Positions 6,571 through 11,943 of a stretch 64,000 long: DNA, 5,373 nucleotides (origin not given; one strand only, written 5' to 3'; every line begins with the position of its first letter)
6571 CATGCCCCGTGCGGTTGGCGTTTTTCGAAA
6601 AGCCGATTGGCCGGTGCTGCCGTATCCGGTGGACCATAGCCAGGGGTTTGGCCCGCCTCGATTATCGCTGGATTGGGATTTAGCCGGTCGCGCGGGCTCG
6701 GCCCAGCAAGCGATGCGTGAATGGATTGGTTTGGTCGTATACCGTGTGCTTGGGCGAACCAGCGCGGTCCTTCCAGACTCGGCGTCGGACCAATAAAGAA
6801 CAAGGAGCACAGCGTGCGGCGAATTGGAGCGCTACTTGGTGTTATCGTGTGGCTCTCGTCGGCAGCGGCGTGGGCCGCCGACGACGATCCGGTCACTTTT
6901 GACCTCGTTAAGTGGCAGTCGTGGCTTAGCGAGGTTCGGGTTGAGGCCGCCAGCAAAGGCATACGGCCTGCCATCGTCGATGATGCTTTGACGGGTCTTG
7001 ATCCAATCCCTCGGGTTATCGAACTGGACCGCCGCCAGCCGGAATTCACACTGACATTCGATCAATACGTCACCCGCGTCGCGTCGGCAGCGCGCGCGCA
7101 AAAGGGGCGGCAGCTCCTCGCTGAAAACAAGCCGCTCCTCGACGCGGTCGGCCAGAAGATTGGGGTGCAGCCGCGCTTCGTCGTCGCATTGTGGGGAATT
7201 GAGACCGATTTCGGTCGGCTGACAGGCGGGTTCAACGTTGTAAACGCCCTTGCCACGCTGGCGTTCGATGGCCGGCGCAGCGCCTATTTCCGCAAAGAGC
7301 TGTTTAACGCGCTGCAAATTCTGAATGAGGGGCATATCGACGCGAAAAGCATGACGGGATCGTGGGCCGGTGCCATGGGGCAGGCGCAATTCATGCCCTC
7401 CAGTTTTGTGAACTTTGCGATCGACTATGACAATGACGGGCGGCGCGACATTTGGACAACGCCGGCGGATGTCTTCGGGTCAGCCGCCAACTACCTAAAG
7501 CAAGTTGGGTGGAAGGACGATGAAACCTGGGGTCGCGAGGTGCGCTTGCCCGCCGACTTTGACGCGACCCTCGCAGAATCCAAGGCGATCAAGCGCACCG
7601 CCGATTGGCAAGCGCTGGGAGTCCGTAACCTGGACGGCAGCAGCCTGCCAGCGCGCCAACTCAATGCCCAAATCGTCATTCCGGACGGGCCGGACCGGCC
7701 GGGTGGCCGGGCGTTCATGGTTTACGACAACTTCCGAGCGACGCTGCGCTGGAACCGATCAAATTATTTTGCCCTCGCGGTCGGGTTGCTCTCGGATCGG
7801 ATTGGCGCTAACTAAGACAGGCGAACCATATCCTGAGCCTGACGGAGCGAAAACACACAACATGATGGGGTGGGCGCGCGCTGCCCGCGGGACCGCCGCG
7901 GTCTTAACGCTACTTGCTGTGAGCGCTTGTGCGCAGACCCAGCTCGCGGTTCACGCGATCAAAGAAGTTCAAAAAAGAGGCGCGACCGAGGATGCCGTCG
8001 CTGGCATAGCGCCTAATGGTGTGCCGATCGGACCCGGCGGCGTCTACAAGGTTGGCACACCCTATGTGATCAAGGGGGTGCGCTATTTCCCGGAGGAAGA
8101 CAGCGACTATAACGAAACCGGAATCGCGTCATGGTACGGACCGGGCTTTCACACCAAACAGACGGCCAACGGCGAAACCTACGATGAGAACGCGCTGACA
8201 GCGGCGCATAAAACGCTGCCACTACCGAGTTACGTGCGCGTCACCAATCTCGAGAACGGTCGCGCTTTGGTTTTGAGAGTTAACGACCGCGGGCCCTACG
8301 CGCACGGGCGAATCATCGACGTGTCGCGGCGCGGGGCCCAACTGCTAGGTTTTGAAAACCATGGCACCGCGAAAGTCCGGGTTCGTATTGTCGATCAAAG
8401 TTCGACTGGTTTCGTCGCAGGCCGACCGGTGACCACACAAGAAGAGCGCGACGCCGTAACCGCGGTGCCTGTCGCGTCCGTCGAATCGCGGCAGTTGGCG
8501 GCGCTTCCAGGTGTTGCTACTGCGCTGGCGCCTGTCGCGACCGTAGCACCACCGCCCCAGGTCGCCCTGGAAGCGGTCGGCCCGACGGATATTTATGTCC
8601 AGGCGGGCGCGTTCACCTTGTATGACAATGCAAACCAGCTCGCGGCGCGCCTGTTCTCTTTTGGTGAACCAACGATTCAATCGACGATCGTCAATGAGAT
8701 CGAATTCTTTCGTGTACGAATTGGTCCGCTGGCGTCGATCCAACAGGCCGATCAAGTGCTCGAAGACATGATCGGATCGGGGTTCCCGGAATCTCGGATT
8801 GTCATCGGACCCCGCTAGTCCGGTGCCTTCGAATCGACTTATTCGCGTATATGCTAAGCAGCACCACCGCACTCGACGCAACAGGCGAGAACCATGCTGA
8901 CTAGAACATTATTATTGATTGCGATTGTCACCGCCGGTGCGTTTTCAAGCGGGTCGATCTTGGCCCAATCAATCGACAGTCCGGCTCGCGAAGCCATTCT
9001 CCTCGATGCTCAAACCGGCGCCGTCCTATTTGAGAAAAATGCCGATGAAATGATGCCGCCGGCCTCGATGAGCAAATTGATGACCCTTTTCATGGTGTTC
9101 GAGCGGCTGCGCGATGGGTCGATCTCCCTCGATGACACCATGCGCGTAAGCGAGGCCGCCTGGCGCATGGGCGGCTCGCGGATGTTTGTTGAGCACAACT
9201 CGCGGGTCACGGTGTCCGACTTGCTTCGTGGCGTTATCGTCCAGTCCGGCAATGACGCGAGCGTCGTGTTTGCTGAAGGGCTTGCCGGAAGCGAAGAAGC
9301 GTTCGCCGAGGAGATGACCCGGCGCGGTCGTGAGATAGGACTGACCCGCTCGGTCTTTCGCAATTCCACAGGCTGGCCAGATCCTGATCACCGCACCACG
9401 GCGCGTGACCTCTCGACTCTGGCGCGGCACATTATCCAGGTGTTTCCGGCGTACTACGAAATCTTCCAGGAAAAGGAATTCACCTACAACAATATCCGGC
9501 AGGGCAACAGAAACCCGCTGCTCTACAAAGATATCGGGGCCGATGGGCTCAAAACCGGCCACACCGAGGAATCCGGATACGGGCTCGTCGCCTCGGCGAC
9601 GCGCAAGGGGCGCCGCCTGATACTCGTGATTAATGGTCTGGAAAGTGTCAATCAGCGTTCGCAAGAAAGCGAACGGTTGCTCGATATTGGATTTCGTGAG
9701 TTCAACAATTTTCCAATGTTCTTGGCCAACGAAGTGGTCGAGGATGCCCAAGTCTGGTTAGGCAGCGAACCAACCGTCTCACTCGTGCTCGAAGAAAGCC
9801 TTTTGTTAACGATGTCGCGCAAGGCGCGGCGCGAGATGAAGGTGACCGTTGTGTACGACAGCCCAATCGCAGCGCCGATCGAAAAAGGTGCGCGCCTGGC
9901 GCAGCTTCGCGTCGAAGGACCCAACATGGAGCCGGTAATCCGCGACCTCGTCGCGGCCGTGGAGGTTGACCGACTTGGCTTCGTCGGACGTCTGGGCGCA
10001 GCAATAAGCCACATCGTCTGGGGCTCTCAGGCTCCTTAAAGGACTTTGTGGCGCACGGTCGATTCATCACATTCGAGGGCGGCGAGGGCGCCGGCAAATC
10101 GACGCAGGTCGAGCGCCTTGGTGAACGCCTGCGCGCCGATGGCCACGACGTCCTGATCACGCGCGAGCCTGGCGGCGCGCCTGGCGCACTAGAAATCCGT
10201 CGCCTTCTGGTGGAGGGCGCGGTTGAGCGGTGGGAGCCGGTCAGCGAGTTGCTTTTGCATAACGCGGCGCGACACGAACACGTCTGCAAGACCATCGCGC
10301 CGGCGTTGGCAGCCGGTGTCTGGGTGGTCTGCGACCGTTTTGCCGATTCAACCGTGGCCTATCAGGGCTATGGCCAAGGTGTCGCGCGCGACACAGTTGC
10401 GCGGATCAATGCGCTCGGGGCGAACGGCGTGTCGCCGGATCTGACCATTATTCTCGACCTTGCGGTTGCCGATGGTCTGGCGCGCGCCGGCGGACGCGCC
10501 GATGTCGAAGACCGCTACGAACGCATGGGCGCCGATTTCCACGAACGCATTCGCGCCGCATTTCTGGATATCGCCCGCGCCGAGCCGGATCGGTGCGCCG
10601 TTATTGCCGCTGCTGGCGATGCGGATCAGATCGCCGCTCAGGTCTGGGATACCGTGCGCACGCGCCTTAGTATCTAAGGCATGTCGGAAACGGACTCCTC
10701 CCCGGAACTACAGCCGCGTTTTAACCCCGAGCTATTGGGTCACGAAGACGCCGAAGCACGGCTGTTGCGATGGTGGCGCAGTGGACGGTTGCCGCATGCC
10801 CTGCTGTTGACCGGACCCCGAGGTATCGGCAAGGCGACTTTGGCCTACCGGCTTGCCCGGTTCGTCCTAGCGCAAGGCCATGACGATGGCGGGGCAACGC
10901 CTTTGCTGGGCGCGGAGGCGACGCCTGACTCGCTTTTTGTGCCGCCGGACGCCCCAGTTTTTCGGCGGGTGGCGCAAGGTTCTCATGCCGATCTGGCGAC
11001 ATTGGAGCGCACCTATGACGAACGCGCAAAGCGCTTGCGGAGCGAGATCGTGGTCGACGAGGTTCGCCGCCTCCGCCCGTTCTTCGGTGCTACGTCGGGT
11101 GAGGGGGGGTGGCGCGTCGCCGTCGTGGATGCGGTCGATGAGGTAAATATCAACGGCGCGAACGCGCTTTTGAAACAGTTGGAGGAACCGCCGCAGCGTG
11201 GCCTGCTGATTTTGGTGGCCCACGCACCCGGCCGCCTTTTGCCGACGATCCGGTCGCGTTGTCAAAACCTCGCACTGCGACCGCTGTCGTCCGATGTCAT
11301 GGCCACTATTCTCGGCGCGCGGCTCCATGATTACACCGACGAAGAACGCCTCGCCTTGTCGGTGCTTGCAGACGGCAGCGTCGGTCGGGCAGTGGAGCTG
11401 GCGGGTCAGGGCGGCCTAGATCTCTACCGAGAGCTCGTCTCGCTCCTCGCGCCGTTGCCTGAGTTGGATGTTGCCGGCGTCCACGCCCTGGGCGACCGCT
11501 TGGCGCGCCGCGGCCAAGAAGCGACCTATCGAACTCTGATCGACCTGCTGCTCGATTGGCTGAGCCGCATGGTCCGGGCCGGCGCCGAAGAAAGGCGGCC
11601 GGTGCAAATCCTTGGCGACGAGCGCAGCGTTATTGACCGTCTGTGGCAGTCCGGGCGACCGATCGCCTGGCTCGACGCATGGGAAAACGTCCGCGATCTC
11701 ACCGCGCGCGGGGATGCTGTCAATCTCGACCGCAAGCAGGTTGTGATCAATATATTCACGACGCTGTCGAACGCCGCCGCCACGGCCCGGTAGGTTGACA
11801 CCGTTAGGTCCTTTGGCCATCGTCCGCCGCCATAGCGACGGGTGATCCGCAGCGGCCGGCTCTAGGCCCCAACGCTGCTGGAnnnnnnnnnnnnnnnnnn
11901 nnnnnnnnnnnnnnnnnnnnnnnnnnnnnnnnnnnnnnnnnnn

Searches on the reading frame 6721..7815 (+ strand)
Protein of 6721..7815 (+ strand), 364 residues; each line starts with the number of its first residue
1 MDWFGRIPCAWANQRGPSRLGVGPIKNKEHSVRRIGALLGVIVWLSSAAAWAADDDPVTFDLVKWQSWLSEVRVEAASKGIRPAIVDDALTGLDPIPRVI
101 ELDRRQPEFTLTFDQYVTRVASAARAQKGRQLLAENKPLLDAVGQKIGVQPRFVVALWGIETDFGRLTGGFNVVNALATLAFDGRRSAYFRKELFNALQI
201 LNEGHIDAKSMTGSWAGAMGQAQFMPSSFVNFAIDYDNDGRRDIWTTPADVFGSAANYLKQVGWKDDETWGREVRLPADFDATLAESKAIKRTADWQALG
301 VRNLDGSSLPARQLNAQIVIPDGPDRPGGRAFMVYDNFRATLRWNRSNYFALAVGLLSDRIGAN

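Call 45: search_protein_families(library=pfam, proteins=[window:6721-7815:+], max_evalue=0.00001)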
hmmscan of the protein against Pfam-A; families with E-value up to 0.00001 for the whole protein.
window:6721-7815:+ (364 aa): 1 family
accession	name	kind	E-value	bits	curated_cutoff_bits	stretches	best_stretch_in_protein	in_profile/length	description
PF13406.11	SLT_2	-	1.4e-109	366.3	24.3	1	65-359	2-292/292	Transglycosylase SLT domain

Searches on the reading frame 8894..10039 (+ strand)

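Call 45: search_protein_families(library=pfam, proteins=[window:8894-10039:+], max_evalue=0.00001)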
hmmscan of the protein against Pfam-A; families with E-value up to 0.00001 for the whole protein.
window:8894-10039:+ (381 aa): 3 families
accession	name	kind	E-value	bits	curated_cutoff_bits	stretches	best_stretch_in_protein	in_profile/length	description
PF00768.25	Peptidase_S11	-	1.4e-65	221.5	27.6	1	28-246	9-234/239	D-alanyl-D-alanine carboxypeptidase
PF13354.11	Beta-lactamase2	-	2.3e-18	66.7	22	1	37-182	5-148/214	Beta-lactamase enzyme family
PF07943.18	PBP5_C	-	7.2e-11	42.5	21.2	1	270-358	1-89/91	Penicillin-binding protein 5, C-terminal domain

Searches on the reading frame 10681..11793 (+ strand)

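Call 45: search_protein_families(library=pfam, proteins=[window:10681-11793:+], max_evalue=0.00001)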
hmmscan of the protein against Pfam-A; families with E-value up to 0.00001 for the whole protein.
window:10681-11793:+ (370 aa): 1 family
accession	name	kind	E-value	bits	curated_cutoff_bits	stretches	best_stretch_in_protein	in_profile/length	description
PF13177.12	DNA_pol3_delta2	-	1.6e-32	113.2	27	1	21-202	2-160/161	DNA polymerase III, delta subunit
